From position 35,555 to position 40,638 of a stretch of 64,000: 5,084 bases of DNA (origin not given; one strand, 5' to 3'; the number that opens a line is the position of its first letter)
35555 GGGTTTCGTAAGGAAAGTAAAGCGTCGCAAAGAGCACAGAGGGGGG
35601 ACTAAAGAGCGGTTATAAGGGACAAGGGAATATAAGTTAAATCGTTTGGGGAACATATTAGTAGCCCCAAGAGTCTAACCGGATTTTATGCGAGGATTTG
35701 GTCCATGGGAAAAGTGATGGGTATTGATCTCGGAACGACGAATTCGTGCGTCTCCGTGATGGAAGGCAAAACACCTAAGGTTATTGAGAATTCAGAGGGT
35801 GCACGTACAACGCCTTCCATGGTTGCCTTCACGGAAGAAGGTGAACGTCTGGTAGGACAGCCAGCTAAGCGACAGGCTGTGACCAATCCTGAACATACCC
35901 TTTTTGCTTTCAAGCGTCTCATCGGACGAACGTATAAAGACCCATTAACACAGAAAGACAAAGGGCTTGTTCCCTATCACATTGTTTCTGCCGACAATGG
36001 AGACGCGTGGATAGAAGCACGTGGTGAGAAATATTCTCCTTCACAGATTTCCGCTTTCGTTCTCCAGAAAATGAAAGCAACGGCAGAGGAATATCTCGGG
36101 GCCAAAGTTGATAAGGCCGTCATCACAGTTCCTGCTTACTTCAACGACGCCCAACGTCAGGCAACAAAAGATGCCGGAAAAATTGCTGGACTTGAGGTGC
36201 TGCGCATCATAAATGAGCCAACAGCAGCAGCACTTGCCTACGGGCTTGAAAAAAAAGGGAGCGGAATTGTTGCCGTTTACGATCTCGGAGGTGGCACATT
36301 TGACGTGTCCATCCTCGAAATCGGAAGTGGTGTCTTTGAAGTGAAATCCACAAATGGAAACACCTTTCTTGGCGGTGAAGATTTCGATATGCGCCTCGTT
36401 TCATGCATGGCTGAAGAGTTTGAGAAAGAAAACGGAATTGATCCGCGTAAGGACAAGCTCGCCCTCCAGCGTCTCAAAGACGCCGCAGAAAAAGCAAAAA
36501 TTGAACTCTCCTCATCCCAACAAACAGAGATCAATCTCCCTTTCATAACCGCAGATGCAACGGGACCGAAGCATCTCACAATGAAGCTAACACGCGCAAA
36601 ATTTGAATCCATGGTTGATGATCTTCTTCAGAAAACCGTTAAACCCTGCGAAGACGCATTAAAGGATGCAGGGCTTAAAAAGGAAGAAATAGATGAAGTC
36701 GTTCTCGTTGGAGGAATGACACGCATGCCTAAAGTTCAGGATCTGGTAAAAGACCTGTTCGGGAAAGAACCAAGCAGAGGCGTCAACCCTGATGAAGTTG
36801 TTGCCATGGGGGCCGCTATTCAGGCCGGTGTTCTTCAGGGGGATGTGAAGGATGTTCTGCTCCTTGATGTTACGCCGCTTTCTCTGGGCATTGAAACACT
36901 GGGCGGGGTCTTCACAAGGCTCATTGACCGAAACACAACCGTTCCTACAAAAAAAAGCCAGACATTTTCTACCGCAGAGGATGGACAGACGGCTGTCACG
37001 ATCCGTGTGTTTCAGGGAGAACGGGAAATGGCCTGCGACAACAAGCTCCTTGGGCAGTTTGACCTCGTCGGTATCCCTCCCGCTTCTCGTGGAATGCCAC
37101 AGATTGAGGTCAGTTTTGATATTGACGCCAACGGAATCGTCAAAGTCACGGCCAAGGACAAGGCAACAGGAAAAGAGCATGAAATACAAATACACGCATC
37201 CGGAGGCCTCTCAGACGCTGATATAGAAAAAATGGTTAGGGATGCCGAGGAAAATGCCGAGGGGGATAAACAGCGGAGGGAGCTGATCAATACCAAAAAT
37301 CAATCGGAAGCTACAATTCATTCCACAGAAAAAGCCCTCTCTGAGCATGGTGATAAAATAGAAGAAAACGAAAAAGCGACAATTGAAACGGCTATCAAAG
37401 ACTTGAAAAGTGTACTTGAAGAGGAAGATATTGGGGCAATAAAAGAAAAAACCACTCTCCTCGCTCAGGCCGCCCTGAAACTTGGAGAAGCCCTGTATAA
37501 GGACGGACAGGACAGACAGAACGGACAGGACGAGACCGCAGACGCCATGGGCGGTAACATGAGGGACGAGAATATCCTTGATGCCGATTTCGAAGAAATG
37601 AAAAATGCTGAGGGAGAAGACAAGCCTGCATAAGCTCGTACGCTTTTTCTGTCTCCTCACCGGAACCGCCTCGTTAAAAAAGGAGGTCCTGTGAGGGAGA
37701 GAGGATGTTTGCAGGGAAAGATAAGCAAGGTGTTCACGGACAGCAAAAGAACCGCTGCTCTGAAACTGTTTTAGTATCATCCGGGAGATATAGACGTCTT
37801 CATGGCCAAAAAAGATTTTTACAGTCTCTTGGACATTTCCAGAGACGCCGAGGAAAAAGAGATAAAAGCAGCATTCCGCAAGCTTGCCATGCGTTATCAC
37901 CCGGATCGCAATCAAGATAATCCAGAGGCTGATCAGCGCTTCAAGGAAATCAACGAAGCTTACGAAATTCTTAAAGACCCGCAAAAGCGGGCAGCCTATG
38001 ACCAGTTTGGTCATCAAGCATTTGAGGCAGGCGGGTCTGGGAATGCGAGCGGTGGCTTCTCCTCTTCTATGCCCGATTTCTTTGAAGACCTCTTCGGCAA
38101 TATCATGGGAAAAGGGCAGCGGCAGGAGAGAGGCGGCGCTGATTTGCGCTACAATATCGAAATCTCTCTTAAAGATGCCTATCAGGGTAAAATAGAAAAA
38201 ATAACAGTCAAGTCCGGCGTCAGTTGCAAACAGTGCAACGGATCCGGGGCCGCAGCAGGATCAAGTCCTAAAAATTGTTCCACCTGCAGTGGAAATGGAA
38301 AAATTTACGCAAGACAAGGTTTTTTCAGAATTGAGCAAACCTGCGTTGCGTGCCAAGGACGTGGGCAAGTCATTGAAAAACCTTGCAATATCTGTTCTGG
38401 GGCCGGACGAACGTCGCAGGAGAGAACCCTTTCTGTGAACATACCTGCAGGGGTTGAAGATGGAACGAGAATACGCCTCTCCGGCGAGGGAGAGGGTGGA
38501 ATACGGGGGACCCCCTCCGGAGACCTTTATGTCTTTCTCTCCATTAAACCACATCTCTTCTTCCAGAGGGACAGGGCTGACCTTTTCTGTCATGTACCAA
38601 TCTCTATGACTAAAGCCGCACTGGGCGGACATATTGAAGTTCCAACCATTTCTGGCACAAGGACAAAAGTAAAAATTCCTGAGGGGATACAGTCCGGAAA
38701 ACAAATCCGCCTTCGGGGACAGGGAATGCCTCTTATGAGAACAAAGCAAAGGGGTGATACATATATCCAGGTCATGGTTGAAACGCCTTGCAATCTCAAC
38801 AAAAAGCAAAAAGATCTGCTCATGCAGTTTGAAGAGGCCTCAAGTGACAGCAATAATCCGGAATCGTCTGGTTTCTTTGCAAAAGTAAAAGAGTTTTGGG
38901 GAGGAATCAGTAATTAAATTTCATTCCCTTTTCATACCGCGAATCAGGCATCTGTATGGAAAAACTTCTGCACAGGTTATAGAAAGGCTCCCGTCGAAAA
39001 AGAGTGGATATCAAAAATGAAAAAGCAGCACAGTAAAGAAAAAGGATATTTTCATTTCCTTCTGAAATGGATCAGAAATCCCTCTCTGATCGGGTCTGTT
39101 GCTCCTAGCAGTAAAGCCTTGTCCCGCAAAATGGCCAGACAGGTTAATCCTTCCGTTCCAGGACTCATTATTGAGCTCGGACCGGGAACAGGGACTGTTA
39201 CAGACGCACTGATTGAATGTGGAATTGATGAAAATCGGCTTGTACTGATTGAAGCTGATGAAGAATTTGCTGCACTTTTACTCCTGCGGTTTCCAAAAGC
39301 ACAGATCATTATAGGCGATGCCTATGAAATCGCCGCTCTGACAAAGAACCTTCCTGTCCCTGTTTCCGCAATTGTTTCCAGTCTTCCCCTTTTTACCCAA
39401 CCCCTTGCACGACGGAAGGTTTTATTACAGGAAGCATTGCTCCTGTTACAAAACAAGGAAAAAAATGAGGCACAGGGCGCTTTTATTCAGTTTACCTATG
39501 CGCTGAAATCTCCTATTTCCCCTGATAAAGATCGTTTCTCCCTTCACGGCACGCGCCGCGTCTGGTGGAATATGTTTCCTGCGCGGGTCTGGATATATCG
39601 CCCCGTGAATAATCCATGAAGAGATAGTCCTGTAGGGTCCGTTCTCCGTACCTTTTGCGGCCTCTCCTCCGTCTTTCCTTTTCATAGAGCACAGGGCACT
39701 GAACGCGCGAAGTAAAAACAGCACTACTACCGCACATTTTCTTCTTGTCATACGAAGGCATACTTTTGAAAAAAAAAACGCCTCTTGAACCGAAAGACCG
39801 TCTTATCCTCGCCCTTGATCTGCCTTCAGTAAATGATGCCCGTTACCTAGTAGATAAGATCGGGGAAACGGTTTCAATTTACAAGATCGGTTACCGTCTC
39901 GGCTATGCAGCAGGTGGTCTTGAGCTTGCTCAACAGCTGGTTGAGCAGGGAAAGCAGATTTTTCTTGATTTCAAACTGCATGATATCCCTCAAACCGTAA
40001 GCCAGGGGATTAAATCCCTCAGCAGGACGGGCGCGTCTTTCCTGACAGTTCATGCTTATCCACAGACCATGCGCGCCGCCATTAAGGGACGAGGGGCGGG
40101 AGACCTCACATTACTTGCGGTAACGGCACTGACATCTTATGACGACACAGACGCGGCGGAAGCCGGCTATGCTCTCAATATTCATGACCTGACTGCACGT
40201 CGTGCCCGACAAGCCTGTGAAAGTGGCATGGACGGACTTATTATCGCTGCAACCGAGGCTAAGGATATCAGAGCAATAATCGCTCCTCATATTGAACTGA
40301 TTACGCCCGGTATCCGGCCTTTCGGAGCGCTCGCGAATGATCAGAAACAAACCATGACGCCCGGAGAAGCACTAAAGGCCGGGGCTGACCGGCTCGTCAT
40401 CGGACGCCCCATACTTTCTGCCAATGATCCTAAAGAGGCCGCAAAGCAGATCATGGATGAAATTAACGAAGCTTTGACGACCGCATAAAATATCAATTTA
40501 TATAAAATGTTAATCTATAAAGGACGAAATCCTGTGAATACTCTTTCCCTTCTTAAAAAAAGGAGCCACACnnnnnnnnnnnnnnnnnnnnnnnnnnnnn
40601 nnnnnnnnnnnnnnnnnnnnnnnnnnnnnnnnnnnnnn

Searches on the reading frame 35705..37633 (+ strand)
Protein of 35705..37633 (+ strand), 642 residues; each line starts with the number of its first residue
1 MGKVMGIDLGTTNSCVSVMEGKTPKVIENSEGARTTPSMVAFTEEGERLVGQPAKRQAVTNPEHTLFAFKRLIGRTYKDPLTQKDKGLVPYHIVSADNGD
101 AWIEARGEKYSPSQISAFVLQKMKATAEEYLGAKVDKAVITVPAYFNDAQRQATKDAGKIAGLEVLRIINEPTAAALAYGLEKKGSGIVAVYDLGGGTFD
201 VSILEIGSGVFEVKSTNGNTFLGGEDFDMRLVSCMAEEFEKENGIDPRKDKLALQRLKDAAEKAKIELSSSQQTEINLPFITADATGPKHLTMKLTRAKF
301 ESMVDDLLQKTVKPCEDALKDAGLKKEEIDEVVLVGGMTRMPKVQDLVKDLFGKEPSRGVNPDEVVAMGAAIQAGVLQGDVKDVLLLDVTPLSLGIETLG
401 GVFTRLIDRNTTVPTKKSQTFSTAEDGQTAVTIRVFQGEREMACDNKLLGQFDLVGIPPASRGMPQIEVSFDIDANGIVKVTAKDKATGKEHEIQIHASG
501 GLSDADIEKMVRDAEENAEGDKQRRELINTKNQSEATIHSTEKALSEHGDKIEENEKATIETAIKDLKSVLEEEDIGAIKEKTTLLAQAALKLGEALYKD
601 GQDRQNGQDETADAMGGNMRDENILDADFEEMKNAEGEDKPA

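Call 47: search_protein_families(library=pfam, proteins=[window:35705-37633:+], max_evalue=0.00001)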
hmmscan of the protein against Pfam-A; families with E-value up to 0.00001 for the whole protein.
window:35705-37633:+ (642 aa): 2 families
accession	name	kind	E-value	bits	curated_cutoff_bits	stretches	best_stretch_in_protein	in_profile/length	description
PF00012.26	HSP70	-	1.4e-275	915.7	20.6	1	4-598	1-598/599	Hsp70 protein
PF06723.19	MreB_Mbl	-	4.7e-13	49.1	27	1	126-372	84-317/327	MreB/Mbl protein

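Call 52: find_homologous_proteins(query=window:35705-37633:+, max_evalue=1e-100)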
Query window:35705-37633:+ (642 aa): 8000 proteins with E <= 1e-100 among 8000 candidates; the best 120 are listed.
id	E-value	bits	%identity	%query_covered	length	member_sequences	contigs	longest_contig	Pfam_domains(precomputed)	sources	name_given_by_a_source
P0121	0.0e+0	1396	100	100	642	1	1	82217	PF00012.27,PF06723.20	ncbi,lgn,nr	ncbi:MAG: molecular chaperone DnaK [Alphaproteobacteria bacterium]|nr:molecular chaperone DnaK [Alph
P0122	0.0e+0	1079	78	99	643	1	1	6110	PF00012.27,PF06723.20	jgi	-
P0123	0.0e+0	1078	79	99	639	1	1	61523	PF00012.27,PF06723.20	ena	-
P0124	0.0e+0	1076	79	98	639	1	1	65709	PF00012.27,PF06723.20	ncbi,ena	-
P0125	0.0e+0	1075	77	99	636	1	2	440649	PF00012.27,PF06723.20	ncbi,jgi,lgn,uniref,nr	ncbi:molecular chaperone DnaK [Tepidamorphus gemmatus]|uniref:Chaperone protein DnaK n=1 Tax=Tepidam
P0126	0.0e+0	1074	78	99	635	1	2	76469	PF00012.27,PF06723.20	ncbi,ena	-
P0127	0.0e+0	1072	77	99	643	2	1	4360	PF00012.27,PF06723.20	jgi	jgi:molecular chaperone DnaK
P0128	0.0e+0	1071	77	99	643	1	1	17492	PF00012.27,PF06723.20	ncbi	ncbi:MAG: molecular chaperone DnaK [Beijerinckiaceae bacterium]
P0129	0.0e+0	1071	78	98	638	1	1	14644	PF00012.27,PF06723.20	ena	-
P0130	0.0e+0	1070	81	94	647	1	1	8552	PF00012.27,PF06723.20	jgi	-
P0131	0.0e+0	1070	77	99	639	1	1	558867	PF00012.27,PF06723.20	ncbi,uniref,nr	ncbi:molecular chaperone DnaK [Microbaculum marinisediminis]|uniref:Chaperone protein DnaK n=1 Tax=M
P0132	0.0e+0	1069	81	93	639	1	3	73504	PF00012.27,PF06723.20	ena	-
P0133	0.0e+0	1069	77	100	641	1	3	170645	PF00012.27,PF06723.20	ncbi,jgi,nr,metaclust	ncbi:MAG: molecular chaperone DnaK [Rhizobiales bacterium]|nr:molecular chaperone DnaK [Hyphomicrobi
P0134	0.0e+0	1069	81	93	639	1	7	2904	PF00012.27,PF06723.20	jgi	jgi:molecular chaperone DnaK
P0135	0.0e+0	1069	79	98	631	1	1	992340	PF00012.27,PF06723.20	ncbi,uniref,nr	ncbi:molecular chaperone DnaK [Bosea sp. 117]|uniref:molecular chaperone DnaK n=1 Tax=Bosea sp. 117 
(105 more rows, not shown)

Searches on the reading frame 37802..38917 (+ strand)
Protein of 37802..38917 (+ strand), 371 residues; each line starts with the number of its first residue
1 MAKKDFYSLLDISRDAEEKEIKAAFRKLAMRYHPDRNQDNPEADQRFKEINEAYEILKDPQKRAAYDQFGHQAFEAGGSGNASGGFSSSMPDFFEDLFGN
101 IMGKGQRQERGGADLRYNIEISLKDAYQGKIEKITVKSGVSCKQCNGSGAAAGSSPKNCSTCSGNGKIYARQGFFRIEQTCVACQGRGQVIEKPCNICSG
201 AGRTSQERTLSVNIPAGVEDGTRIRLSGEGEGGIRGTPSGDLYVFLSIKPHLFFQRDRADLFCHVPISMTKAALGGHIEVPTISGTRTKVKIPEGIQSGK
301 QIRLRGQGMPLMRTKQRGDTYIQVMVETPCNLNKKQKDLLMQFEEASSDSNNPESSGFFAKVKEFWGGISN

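Call 47: search_protein_families(library=pfam, proteins=[window:37802-38917:+], max_evalue=0.00001)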
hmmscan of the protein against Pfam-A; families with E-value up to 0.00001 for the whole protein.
window:37802-38917:+ (371 aa): 3 families
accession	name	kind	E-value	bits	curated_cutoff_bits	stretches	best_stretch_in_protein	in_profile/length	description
PF01556.23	DnaJ_C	-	2.9e-51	173.9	26.6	1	115-329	1-152/152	DnaJ C terminal domain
PF00226.36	DnaJ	-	1.8e-27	95.7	27.8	1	5-67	1-63/63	DnaJ domain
PF00684.25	DnaJ_CXXCXGXG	-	4.2e-14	53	32.7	1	142-202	1-65/65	DnaJ central domain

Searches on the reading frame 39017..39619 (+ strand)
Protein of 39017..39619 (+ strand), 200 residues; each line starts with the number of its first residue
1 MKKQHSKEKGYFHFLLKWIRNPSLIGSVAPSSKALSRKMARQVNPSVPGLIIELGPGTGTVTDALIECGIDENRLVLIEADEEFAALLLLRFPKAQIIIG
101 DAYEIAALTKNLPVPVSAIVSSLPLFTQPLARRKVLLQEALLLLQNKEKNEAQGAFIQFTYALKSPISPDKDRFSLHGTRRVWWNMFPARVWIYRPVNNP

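Call 47: search_protein_families(library=pfam, proteins=[window:39017-39619:+], max_evalue=0.00001)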
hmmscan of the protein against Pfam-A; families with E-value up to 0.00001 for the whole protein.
window:39017-39619:+ (200 aa): 0 families

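Call 56: search_protein_families(library=pfam, proteins=[window:39017-39619:+], max_evalue=0.1)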
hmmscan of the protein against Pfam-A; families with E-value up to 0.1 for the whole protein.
window:39017-39619:+ (200 aa): 2 families
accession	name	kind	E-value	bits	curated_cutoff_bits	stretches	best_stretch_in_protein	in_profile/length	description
PF00398.26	RrnaAD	-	3.1e-05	23.6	24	1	37-107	20-90/263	Ribosomal RNA adenine dimethylase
PF13649.12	Methyltransf_25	-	0.038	15.1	27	1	51-140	1-89/97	Methyltransferase domain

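Call 57: search_protein_families(library=ncbifam, proteins=[window:39017-39619:+], max_evalue=0.001)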
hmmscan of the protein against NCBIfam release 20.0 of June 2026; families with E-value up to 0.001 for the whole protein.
window:39017-39619:+ (200 aa): 5 families
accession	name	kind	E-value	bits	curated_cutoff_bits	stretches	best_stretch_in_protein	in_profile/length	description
NF045881.1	PLipidMtase_Agro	equivalog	1.4e-31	109.5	250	1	12-195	17-195/197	phospholipid N-methyltransferase PmtA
NF041658.1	ornithlipidmtase_OlsG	equivalog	1.8e-20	73.5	350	1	11-146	4-143/191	ornithine lipid N-methyltransferase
TIGR00755.1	ksgA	equivalog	4.2e-07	29.6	171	1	35-124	17-103/256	16S rRNA (adenine(1518)-N(6)/adenine(1519)-N(6))-dimethyltransferase RsmA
NF000499.2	Erm23S_rRNA_broad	equivalog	2.2e-06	27.2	212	1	32-124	8-95/244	23S ribosomal RNA methyltransferase Erm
NF011486.0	PRK14896.1-1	equivalog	0.00011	21.4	450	1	51-125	53-124/284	16S ribosomal RNA methyltransferase A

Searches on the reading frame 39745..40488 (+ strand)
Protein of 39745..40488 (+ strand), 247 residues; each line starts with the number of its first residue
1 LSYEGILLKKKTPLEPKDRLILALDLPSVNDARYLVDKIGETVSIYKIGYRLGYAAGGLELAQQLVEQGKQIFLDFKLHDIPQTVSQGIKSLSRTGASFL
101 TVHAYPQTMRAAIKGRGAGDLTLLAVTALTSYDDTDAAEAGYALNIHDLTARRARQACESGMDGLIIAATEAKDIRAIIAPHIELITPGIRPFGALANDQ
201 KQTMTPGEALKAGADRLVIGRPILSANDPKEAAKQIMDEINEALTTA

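Call 47: search_protein_families(library=pfam, proteins=[window:39745-40488:+], max_evalue=0.00001)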
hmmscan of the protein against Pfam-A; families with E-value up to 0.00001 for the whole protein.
window:39745-40488:+ (247 aa): 1 family
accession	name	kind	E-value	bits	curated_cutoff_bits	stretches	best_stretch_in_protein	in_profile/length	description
PF00215.30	OMPdecase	-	3.6e-53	181.1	27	1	19-236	2-221/221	Orotidine 5'-phosphate decarboxylase / HUMPS family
